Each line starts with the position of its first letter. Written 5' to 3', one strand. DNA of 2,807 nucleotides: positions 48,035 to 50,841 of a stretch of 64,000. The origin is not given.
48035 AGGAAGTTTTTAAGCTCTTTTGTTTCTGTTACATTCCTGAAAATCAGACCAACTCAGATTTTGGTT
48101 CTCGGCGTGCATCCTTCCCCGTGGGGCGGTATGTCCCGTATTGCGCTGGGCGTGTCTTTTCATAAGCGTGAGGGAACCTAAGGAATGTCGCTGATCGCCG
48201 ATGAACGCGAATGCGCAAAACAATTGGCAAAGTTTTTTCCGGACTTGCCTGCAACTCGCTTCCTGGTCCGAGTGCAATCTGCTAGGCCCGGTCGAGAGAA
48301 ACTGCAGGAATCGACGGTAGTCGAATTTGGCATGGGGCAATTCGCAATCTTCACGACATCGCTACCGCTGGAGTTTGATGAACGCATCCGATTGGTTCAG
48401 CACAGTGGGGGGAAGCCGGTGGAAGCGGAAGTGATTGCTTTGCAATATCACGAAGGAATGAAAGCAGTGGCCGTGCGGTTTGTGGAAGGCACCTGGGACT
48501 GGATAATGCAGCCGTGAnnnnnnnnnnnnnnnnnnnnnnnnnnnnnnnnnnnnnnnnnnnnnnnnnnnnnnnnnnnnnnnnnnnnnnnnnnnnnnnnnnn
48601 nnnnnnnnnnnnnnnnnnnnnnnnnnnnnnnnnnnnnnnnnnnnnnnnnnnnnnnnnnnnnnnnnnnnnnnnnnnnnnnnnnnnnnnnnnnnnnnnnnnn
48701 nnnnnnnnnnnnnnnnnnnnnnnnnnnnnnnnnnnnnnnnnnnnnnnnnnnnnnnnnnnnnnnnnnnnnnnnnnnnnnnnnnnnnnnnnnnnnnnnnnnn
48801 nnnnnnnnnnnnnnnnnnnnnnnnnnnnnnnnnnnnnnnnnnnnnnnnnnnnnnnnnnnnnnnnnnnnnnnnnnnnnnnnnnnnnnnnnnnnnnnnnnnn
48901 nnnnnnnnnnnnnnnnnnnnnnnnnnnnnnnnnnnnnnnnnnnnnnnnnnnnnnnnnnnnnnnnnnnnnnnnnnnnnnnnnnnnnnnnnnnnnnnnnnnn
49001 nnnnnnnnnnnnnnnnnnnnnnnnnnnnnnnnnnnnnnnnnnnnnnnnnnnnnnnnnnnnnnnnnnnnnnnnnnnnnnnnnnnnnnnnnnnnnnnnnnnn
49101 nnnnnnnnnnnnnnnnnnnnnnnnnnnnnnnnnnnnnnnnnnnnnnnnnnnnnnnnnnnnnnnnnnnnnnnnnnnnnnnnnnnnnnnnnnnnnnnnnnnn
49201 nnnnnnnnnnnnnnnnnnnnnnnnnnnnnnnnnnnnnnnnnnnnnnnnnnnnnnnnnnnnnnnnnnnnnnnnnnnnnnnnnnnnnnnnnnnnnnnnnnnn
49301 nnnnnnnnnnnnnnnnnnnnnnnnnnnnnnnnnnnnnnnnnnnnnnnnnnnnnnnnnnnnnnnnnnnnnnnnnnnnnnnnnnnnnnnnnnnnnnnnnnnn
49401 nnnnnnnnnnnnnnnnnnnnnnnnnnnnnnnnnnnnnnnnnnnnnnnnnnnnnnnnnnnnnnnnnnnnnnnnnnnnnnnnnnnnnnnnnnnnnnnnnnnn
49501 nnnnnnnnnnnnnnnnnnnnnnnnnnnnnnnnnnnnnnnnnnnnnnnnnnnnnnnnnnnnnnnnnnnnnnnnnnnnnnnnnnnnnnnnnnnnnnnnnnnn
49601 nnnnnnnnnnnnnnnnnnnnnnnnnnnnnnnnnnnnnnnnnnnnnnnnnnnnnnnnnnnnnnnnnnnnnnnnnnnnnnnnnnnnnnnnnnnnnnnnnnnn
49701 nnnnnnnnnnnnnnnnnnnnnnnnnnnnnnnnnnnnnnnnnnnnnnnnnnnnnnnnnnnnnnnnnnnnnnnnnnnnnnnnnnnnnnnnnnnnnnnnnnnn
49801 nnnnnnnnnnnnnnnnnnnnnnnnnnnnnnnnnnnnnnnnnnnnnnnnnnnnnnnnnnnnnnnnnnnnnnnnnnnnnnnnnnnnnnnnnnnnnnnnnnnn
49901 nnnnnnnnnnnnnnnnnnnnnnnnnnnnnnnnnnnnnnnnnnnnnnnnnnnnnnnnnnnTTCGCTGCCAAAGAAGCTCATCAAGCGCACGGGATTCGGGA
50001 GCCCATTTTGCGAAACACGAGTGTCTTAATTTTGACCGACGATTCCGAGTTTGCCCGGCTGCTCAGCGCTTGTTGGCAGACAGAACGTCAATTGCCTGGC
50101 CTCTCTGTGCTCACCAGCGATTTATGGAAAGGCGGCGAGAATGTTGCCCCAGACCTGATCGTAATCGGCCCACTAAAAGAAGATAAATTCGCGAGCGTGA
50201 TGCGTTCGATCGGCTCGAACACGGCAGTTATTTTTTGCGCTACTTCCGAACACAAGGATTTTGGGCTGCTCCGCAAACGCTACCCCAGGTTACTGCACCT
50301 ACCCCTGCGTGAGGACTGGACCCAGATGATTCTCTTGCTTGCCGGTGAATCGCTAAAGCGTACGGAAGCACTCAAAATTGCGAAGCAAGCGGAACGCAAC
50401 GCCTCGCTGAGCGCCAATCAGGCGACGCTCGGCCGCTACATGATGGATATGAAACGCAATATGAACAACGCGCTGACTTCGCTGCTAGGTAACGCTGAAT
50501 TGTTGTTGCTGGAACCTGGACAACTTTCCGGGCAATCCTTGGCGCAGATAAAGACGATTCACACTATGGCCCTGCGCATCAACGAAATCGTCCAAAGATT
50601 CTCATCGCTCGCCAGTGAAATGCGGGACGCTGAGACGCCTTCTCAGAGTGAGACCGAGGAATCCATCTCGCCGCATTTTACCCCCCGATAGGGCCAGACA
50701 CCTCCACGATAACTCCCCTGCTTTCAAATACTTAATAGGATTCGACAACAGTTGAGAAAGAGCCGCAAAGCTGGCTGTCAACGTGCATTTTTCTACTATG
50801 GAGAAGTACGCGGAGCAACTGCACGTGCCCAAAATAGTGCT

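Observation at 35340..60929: Model: one HK-REC-EBP module transcriptionally gates two complete chemosensory pathways plus an unknown trio via sigma-54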

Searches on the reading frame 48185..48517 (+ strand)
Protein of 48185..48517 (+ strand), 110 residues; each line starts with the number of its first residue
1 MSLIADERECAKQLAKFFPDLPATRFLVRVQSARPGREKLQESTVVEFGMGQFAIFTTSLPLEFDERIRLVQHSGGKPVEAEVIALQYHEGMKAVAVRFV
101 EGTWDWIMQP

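Call 4: search_protein_families(library=pfam, proteins=[window:48185-48517:+])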
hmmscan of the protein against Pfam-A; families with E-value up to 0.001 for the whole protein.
window:48185-48517:+ (110 aa): 0 families

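Call 36: search_solved_structures(query=A3, max_evalue=10)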
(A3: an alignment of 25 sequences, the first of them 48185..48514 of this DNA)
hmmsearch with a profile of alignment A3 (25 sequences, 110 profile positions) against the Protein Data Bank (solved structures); distinct sequences matched with E-value up to 10: 1.
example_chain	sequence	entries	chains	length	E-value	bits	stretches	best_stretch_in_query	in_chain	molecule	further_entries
4hei_A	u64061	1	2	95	0.46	13.7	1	12-38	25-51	RIBOSOME HIBERNATION PROTEIN YHBH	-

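Call 47: search_protein_families(library=ncbifam, proteins=[window:48185-48517:+], max_evalue=0.01)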
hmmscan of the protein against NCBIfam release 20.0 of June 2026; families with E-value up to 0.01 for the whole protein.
window:48185-48517:+ (110 aa): 0 families

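Call 69: find_homologous_proteins(query=A3)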
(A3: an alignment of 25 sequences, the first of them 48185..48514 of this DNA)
Query A3 (25 sequences) (110 aa, profile of the alignment): 1998 proteins with E <= 0.001 among 8000 candidates; the best 120 are listed.
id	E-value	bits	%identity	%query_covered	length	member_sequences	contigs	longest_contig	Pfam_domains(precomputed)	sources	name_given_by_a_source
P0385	8.9e-53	195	61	100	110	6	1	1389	-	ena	-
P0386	9.1e-53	195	65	100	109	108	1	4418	-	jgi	jgi:hypothetical protein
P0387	9.3e-53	195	58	100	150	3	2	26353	-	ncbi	-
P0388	1.5e-52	194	65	100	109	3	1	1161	-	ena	-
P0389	1.5e-52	194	62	100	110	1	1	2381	-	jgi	jgi:hypothetical protein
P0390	1.7e-52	194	63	100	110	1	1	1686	-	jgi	jgi:hypothetical protein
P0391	1.7e-52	194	64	100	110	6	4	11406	-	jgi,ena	jgi:hypothetical protein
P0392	1.8e-52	194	68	100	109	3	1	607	-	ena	-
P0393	2.2e-52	193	65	100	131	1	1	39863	-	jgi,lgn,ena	-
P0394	2.5e-52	193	58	100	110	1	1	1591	-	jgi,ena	-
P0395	2.8e-52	193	50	100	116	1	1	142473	-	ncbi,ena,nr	ncbi:MAG TPA: hypothetical protein VKP61_02015 [Candidatus Acidoferrum sp.]|nr:hypothetical protein 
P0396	2.8e-52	193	49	100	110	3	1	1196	-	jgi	jgi:hypothetical protein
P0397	3.0e-52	193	50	100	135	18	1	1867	-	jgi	jgi:hypothetical protein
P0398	3.2e-52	193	58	100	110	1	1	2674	-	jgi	jgi:hypothetical protein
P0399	3.6e-52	193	58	99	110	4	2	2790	-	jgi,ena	jgi:hypothetical protein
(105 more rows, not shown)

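Call 77: predict_structure(alignment_id=A6)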
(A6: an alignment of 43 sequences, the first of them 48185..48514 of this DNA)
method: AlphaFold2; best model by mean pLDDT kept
length: 110 residues; sequences in the alignment: 43
mean_pLDDT: 78.0   pTM: 0.73
mean pLDDT of the five models: 78.0, 77.4, 77.3, 73.4, 70.4
residues with pLDDT >= 90: 12; 70-90: 70; 50-70: 25; < 50: 3
segments of 3 or more residues with pLDDT < 50: none
pLDDT, mean of each block of 10 residues (from residue 1): 56 79 83 75 84 86 89 78 84 85 58
secondary structure, 60 per line:
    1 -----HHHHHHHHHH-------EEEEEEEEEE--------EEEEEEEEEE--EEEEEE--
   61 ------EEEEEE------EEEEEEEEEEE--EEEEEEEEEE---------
elements in order: H6-15 E23-32 E41-50 E53-58 E67-72 E79-89 E92-101

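Call 80: fold_search(model_id=the predicted structure, library=pdb)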
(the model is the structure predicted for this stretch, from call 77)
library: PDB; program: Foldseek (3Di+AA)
matches with E <= 10: 1004; with E <= 0.001: 0
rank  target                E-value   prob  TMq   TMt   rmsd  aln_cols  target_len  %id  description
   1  5ej1_A                3.5e-03  1.00  0.54  0.10   3.4        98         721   16  Pre-translocation state of bacterial cellulose synthase (released 2016-03-30)
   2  4p00_A                3.5e-03  1.00  0.49  0.10   4.0        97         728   16  Bacterial Cellulose Synthase in complex with cyclic-di-GMP and UDP (released 2014-04-09)
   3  8u0i                  5.2e-03  1.00  0.55  0.68   2.6        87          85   13  Crystal structure of PA0012 complexed with cyclic-di-GMP from Pseudomonas aeruginosa (released 2024-09-04)
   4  9o5m_D                5.5e-03  1.00  0.52  0.38  12.0       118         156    9  Prenylated-FMN maturase PhdC from Mycolicibacterium fortuitum bound to prenylated flavin mononucleotide in the P1 spac (released 2026-02-18)
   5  9o5m_A                6.2e-03  1.00  0.51  0.38   7.6       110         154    9  Prenylated-FMN maturase PhdC from Mycolicibacterium fortuitum bound to prenylated flavin mononucleotide in the P1 spac (released 2026-02-18)
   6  4hg6_A                7.7e-03  1.00  0.58  0.10   2.7        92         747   15  Structure of a cellulose synthase - cellulose translocation intermediate (released 2012-12-19)
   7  4rt1_B                9.0e-03  1.00  0.52  0.53   4.1        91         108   15  Structure of the Alg44 PilZ domain (R95A mutant) from Pseudomonas aeruginosa PAO1 in complex with c-di-GMP (released 2015-04-08)
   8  5vx6_A                9.6e-03  1.00  0.50  0.29   3.8        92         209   15  Structure of Bacillus subtilis Inhibitor of motility (MotI/DgrA) (released 2017-11-22)
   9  1wgb                  9.6e-03  0.99  0.48  0.35   7.3       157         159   13  Crystal structure of a probable flavoprotein from Thermus thermophilus HB8 (released 2004-11-28)
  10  5vx6_B                1.1e-02  1.00  0.48  0.28   3.9        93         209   15  Structure of Bacillus subtilis Inhibitor of motility (MotI/DgrA) (released 2017-11-22)
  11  4ywn_B                1.1e-02  0.99  0.43  0.35   6.2       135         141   10  Crystal structure of NADH-FMN oxidoreductase from Mycobacterium avium (released 2015-04-01)
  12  2ptf_B                1.1e-02  1.00  0.54  0.32   4.2       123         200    9  Crystal structure of protein MTH_863 from Methanobacterium thermoautotrophicum bound to FMN (released 2007-05-15)
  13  4f07_K                1.1e-02  0.99  0.45  0.34   6.7       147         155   11  Structure of the Styrene Monooxygenase Flavin Reductase (SMOB) from Pseudomonas putida S12 (released 2013-05-08)
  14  9srg                  1.3e-02  1.00  0.49  0.37   7.7       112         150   11  Prenylated FMN oxidative maturase PhdC, FMN-bound (released 2025-12-17)
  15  9nk2                  1.3e-02  0.99  0.45  0.33   7.7       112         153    8  Prenylated-FMN maturase PhdC from Mycolicibacterium fortuitum bound to prenylated flavin mononucleotide (released 2026-02-18)
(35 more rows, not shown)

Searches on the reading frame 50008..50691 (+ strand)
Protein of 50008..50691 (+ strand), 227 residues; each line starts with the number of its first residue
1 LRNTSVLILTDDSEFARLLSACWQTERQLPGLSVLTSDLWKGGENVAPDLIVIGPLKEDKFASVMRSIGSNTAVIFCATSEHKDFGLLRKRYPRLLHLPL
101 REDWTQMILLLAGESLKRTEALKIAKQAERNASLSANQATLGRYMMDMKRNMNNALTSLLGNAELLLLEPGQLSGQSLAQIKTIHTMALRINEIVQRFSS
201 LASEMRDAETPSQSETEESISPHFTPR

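Call 4: search_protein_families(library=pfam, proteins=[window:50008-50691:+])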
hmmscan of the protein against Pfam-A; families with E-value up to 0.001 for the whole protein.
window:50008-50691:+ (227 aa): 1 family
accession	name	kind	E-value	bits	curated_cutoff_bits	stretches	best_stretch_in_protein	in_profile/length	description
PF00512.31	HisKA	-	9.1e-05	22.9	26.9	1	147-202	8-61/66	His Kinase A (phospho-acceptor) domain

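Call 34: search_solved_structures(query=A2, max_evalue=1)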
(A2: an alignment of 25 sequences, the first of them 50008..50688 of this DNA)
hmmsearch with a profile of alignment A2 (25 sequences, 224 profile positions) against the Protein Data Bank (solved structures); distinct sequences matched with E-value up to 1: 1.
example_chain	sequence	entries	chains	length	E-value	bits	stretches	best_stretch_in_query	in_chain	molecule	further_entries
6xeh_A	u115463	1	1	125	0.013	17.8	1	6-95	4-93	DE NOVO DESIGNED OR386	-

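Call 47: search_protein_families(library=ncbifam, proteins=[window:50008-50691:+], max_evalue=0.01)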
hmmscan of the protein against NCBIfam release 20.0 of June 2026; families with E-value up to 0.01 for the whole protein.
window:50008-50691:+ (227 aa): 0 families
